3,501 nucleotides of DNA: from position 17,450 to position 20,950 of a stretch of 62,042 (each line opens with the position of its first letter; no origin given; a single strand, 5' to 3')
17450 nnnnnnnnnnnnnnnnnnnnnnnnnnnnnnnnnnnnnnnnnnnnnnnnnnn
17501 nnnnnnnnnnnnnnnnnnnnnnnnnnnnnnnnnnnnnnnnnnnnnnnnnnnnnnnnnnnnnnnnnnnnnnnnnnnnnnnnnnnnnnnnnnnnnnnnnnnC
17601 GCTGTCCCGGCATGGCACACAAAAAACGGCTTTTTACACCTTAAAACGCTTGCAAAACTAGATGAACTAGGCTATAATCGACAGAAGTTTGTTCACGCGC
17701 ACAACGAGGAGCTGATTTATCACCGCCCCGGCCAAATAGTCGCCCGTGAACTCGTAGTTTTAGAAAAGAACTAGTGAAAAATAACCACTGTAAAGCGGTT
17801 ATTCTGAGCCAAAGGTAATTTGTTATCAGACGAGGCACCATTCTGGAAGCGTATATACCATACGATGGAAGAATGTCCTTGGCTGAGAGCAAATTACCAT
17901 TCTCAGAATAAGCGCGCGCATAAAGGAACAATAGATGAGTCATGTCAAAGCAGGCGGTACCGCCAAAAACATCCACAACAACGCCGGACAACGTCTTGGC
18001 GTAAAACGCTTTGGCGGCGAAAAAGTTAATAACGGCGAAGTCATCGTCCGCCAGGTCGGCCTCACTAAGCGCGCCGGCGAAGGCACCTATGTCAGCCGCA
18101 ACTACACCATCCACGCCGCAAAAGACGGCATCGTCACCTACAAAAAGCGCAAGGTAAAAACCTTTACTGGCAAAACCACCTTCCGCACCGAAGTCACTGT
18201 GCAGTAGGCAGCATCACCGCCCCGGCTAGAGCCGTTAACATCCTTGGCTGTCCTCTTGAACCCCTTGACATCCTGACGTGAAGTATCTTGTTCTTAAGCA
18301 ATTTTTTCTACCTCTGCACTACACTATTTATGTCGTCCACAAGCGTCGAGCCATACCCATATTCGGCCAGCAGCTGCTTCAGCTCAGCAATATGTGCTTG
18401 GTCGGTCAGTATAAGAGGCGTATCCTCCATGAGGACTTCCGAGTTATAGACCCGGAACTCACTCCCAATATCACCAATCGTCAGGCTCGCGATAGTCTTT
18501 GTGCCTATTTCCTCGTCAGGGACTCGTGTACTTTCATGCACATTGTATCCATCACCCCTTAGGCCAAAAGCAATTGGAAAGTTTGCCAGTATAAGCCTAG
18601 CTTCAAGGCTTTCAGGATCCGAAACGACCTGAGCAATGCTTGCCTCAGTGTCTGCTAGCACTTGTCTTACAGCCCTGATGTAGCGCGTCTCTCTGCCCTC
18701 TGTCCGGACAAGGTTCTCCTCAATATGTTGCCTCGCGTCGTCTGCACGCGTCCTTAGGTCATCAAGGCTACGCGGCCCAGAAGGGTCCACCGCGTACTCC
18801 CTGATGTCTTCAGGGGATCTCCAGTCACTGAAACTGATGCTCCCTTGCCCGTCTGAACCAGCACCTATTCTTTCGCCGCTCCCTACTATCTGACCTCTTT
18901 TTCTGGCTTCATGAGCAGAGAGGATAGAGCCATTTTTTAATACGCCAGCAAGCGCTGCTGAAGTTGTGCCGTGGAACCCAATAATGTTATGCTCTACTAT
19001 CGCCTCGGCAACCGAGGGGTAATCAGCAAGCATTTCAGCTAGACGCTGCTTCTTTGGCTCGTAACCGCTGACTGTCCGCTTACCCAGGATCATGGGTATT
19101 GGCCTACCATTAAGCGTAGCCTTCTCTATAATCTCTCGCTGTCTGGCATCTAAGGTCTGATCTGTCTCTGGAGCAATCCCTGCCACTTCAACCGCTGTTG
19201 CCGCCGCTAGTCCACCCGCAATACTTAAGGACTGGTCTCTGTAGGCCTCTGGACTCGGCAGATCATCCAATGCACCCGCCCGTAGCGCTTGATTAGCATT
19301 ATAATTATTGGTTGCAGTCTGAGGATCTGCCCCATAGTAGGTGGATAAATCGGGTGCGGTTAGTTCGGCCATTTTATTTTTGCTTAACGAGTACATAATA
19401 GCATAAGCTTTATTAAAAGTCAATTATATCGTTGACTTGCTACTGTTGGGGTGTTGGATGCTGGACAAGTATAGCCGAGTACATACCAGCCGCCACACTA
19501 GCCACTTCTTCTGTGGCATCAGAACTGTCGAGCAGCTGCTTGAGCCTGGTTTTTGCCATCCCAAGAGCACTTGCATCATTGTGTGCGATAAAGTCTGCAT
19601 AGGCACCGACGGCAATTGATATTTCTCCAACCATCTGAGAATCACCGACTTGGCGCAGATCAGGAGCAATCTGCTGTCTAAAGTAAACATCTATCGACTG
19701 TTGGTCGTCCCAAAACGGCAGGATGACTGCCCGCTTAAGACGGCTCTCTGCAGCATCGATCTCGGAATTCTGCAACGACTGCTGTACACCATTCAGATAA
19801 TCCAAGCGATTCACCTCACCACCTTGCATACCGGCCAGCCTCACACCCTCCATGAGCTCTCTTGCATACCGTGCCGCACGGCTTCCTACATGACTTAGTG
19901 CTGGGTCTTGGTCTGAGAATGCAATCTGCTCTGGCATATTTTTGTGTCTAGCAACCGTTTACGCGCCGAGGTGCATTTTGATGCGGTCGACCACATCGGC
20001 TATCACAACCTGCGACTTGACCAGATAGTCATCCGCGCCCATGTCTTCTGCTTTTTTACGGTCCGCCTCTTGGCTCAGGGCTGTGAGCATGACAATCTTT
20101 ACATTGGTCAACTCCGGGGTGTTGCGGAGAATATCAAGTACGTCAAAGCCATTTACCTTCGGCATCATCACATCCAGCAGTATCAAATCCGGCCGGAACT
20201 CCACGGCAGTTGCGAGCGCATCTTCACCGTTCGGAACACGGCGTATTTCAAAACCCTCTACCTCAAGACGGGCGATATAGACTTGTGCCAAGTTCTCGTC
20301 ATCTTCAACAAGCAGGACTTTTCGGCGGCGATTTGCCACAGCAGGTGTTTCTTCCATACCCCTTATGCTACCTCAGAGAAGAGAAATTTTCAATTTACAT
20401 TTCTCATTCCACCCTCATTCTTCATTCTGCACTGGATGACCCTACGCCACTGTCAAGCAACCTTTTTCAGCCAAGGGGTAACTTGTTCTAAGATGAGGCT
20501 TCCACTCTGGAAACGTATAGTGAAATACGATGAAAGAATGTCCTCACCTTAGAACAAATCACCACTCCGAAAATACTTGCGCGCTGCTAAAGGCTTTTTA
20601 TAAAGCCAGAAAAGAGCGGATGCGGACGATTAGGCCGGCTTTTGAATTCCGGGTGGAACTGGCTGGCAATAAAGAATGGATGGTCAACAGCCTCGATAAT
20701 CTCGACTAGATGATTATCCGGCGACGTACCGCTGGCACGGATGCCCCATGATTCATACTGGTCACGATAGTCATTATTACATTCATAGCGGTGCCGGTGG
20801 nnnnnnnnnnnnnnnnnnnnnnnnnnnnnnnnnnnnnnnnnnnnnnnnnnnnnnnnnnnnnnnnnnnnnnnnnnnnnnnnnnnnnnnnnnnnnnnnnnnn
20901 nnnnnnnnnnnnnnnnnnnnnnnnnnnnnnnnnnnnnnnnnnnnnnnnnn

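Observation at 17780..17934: Long-hairpin element copy A upstream of rpmA, with an alternative upstream hairpin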

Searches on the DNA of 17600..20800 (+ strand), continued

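Call 53: search_with_rna_model(model_id=R2, source=L027, start=7400, end=8300, max_evalue=0.01, show_alignments=3)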
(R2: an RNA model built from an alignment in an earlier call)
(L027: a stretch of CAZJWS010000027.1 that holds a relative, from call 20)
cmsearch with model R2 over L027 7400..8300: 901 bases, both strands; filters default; matches with E-value up to 0.01: 3.
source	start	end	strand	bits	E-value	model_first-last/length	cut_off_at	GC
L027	7546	7684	+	158.9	4.8e-50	1-139/139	no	0.46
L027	7549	7687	-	61.9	7.3e-19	1-139/139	no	0.46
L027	7959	8098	-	35.1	2.8e-10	1-139/139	no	0.42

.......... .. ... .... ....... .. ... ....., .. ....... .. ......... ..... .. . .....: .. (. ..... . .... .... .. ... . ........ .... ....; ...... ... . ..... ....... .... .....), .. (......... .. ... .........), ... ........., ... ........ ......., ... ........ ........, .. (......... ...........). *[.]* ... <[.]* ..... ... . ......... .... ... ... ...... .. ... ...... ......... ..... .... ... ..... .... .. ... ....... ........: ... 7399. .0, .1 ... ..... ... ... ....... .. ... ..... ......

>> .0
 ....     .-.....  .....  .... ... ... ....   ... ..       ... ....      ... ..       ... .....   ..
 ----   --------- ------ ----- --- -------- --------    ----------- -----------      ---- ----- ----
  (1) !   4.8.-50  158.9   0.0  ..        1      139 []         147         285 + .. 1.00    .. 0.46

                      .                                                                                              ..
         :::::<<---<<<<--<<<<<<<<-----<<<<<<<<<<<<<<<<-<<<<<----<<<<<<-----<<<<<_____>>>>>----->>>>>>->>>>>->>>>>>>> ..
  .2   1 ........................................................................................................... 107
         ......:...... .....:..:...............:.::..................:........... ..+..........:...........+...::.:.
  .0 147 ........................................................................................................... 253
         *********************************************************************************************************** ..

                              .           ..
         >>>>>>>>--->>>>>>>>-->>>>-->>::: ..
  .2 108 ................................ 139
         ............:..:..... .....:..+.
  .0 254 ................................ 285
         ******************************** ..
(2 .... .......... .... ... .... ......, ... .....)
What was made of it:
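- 17832..17881 (+): Apical conserved core: stem GAGG/CCTT(G), stem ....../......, 5x5 purine-rich internal loop GGAAG (17845-49) / ATGGA (17865-69), invariant stem CGTAT (17850-54) / ATACG (17860-64), and a variable terminal loop. This core is the part retained in the divergent copy L027:7959-8098 (call 53).
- The apical core alone survives in a divergent copy (call 53).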

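Call 72: search_dna_similar(query=window:17785-17922:+, collection=phages, mode=distant, max_evalue=0.01, max_rows=5)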
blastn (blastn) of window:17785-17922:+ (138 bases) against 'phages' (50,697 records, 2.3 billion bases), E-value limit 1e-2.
No match.

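Call 73: search_dna_similar(query=window:17785-17922:+, collection=plasmids, mode=distant, max_evalue=0.01, max_rows=5)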
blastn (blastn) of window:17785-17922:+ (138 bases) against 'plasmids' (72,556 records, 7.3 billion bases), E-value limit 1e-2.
No match.

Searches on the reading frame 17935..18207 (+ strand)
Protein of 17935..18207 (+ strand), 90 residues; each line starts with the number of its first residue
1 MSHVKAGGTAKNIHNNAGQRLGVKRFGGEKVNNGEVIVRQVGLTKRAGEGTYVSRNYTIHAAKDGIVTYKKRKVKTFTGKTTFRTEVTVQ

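Call 16: search_protein_families(library=pfam, proteins=[window:17935-18207:+])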
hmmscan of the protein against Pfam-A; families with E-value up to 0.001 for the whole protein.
window:17935-18207:+ (90 aa): 1 family
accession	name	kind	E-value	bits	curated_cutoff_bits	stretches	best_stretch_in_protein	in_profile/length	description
PF01016.24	Ribosomal_L27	-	8e-20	71.1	20.5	1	3-76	2-75/79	Ribosomal L27 protein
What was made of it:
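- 17935..18207 (+): rpmA (ribosomal protein L27). Pfam PF01016, E 8e-20 (call 16).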

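Call 20: find_related_loci(query=window:17935-18204:+, collection=genome_contigs, flank=10000)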
Query window:17935-18204:+ (90 aa) in genome_contigs; peptide patterns used: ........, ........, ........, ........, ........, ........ (x = any residue, [..] = any of these).
599 stretches matched a pattern (row limit reached: there are more); 437 encode a relative of the query (tblastn E <= 1e-3); the best 80 are kept; 80 distinct loci.
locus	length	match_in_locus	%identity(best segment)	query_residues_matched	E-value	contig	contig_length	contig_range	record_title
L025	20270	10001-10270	84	1-90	2e-46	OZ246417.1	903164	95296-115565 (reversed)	MAG: uncultured Candidatus Saccharibacteria bacterium isolate binchicken_co179_116 genome assembly, chromosome: 1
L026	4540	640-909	83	1-90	2e-45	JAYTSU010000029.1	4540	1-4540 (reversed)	MAG: Candidatus Saccharibacteria bacterium isolate GFS_5273 GFS_5273_28, whole genome shotgun sequence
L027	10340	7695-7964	82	1-90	3e-45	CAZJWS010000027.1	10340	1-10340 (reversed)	MAG TPA_asm: uncultured Candidatus Saccharibacteria bacterium isolate SRP344714_co1_384 genome assembly, contig: NODE_11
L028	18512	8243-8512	80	1-90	8e-43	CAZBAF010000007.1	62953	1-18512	MAG TPA_asm: uncultured Candidatus Saccharibacteria bacterium isolate SRP144015_co1_11 genome assembly, contig: NODE_250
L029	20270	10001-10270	78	1-90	2e-42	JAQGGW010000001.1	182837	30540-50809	MAG: Candidatus Saccharibacteria bacterium isolate RYN_417 scaffold_2654635, whole genome shotgun sequence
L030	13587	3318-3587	76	1-90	2e-39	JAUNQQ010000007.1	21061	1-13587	MAG: Candidatus Saccharibacteria bacterium isolate S39M_St_22 NODE_397_length_21061_cov_11.560935, whole genome shotgun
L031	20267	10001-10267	75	1-89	9e-40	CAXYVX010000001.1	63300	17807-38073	MAG: uncultured Candidatus Saccharibacteria bacterium isolate ERR13598978_binner12_Refined_9 genome assembly, contig: ER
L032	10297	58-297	81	1-80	2e-39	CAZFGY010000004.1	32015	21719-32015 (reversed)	MAG TPA_asm: uncultured Candidatus Saccharibacteria bacterium isolate SRP287540_co2_205 genome assembly, contig: NODE_13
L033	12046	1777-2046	72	1-90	2e-39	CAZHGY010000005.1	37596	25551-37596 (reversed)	MAG TPA_asm: uncultured Candidatus Saccharimonas sp. isolate SRP192927_co4_146 genome assembly, contig: NODE_1585_length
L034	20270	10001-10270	74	1-90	5e-39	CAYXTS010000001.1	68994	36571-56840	MAG TPA_asm: uncultured Candidatus Saccharibacteria bacterium isolate SRP278969_co2_37 genome assembly, contig: NODE_179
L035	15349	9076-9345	74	1-90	6e-39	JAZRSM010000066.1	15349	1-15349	MAG: Candidatus Nanosyncoccus sp. isolate T1900045346_YK20190036.MAGScoT_cleanbin_000070 SGB_6717_k141_2128536, whole ge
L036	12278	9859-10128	74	1-90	8e-39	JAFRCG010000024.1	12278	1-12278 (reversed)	Candidatus Saccharibacteria bacterium isolate RGIG2364 Goat_Ileum-2__c210372, whole genome shotgun sequence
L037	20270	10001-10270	74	1-90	4e-39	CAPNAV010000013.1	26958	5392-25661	MAG TPA_asm: uncultured Candidatus Saccharibacteria bacterium isolate MGBC162316 genome assembly, contig: MGBC162316.13,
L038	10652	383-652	73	1-90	5e-39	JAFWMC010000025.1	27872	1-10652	Candidatus Saccharibacteria bacterium isolate RGIG5864 Sheep_Jejunum-2__c93989, whole genome shotgun sequence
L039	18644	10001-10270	74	1-90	4e-39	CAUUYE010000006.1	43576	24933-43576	MAG TPA_asm: uncultured Candidatus Saccharibacteria bacterium isolate SRR23388468_bin.50_MetaWRAP_v1.3_MAG genome assemb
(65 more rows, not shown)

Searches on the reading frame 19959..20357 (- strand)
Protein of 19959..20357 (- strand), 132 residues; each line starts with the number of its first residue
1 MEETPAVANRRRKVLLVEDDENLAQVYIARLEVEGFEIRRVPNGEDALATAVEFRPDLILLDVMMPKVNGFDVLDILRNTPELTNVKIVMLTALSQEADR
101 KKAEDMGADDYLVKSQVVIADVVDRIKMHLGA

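Call 16: search_protein_families(library=pfam, proteins=[window:19959-20357:-])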
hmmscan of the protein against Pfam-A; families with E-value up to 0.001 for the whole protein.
window:19959-20357:- (132 aa): 1 family
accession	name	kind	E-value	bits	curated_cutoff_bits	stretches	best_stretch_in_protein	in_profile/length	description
PF00072.30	Response_reg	-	6.4e-24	84.7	30.2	1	14-115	1-100/111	Response regulator receiver domain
